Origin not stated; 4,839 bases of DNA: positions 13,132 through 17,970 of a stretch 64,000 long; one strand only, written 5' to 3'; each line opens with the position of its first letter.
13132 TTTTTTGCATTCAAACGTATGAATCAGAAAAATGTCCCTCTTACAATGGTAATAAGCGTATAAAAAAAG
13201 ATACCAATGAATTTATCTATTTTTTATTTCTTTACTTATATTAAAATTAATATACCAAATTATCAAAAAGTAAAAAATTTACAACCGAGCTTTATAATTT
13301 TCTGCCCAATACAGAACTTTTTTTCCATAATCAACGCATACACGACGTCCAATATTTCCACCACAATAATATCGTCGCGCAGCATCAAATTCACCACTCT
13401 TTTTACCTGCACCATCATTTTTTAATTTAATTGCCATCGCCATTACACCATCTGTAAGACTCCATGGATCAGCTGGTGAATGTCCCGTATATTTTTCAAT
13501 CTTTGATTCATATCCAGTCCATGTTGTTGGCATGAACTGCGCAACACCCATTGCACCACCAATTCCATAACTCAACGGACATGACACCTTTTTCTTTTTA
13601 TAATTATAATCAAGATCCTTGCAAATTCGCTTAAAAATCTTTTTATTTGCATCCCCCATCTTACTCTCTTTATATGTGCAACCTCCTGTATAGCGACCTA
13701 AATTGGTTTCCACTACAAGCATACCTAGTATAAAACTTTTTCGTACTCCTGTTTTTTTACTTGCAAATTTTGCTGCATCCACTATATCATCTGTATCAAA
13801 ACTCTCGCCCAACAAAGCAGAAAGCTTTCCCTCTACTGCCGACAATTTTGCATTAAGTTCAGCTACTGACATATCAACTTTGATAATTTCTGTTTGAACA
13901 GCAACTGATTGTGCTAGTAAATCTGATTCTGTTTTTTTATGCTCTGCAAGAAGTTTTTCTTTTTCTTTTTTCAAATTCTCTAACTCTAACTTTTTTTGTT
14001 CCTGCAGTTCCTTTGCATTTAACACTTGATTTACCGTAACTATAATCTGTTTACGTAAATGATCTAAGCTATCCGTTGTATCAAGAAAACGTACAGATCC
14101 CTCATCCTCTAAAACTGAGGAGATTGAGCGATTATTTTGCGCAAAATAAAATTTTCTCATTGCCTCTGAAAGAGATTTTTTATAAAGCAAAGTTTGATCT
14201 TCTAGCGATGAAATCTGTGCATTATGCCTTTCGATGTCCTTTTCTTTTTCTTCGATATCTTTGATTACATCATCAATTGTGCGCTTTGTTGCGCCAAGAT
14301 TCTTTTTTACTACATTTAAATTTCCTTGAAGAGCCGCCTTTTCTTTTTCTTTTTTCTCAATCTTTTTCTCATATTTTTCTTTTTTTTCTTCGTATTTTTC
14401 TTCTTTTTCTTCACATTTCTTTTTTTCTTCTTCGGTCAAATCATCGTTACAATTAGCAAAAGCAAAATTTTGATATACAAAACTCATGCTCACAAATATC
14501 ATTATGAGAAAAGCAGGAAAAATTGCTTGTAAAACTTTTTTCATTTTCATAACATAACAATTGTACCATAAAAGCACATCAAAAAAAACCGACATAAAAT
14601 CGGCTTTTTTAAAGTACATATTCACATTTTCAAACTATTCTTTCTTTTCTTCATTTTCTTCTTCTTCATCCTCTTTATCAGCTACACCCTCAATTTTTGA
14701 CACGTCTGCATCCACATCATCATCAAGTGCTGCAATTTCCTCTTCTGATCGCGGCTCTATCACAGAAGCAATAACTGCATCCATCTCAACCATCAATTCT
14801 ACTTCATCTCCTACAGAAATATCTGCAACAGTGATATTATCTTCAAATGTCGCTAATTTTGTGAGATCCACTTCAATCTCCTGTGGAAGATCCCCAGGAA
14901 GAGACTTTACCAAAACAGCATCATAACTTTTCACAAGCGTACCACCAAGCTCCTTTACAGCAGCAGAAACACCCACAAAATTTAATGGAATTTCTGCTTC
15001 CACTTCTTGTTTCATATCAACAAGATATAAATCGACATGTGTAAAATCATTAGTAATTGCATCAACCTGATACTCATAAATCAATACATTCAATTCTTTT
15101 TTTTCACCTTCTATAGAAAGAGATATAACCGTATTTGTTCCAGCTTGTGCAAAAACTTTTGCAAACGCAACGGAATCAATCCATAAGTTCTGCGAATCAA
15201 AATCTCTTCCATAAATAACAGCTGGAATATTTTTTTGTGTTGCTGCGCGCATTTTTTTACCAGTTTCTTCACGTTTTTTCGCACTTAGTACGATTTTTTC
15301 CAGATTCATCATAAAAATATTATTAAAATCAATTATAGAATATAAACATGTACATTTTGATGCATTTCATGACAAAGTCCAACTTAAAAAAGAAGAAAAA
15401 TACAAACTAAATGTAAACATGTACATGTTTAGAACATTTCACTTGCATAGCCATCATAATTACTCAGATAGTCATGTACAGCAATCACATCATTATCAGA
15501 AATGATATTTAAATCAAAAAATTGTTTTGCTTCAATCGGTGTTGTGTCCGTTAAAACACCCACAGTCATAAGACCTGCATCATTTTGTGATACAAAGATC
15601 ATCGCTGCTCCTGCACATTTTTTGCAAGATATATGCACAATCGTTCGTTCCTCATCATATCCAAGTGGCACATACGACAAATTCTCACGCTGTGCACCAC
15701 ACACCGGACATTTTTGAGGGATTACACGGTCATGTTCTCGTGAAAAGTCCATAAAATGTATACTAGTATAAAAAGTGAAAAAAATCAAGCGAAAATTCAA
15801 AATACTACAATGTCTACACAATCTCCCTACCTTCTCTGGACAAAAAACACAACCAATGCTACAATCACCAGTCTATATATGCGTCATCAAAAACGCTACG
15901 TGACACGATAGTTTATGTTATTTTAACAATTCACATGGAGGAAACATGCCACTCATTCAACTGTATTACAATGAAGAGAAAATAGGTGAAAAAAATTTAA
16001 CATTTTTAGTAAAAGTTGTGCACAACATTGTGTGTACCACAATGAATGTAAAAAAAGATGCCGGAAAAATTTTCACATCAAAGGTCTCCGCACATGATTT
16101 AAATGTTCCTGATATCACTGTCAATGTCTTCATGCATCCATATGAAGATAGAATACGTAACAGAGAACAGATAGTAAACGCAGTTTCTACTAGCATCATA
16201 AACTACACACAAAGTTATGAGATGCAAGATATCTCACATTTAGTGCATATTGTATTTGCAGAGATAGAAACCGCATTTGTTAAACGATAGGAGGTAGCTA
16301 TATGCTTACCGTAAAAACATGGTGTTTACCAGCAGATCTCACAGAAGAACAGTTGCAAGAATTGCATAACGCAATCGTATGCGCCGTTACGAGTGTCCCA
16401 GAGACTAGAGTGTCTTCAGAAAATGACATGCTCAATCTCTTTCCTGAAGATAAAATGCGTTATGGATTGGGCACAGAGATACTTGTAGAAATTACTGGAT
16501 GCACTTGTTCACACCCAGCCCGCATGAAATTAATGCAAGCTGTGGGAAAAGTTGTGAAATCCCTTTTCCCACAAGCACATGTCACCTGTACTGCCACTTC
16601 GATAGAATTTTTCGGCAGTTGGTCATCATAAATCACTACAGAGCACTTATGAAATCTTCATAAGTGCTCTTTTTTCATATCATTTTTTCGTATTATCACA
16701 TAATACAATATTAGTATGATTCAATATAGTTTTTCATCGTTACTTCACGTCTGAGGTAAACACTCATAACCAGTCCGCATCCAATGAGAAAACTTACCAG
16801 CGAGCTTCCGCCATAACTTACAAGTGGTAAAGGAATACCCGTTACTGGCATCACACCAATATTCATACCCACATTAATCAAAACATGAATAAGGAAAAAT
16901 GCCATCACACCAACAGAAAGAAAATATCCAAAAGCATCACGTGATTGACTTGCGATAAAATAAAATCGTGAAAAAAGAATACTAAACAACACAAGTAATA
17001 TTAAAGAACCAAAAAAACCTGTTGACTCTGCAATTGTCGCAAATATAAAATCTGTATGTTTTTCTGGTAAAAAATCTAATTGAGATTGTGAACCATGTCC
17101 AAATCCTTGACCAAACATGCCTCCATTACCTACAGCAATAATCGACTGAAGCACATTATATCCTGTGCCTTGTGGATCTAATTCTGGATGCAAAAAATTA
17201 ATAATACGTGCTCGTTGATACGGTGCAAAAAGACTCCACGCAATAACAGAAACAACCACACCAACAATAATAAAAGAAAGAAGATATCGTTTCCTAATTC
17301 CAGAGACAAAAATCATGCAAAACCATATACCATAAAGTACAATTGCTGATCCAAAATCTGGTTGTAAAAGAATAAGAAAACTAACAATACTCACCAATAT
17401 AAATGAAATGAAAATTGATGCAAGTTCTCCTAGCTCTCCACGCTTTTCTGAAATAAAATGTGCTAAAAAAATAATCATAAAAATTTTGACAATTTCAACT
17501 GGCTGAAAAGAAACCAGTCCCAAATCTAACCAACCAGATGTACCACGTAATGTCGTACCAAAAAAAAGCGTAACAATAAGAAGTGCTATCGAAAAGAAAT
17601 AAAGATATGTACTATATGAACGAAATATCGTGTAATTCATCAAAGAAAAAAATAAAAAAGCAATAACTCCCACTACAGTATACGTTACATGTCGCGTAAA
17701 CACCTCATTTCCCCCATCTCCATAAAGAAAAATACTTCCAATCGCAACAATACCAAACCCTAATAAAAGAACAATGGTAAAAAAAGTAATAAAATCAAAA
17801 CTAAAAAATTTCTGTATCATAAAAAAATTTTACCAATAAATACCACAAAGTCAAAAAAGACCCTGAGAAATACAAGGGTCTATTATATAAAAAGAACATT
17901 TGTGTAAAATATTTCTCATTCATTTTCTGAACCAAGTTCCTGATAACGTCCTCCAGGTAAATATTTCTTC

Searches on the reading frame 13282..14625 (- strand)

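Call 64: search_protein_families(library=pfam, proteins=[window:13282-14625:-], max_evalue=0.0001)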
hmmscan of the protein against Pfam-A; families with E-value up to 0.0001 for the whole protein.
window:13282-14625:- (448 aa): 1 family
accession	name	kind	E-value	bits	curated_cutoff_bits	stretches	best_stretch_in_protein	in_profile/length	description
PF13406.11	SLT_2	-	4.9e-06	26.4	24.3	1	286-405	78-200/292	Transglycosylase SLT domain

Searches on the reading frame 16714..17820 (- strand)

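Call 64: search_protein_families(library=pfam, proteins=[window:16714-17820:-], max_evalue=0.0001)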
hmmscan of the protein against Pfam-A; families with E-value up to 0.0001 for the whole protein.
window:16714-17820:- (369 aa): 1 family
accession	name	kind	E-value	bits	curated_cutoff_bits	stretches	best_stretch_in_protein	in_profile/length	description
PF01098.24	FTSW_RODA_SPOVE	-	6.5e-98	328.4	26.4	1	13-355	4-351/356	Cell cycle protein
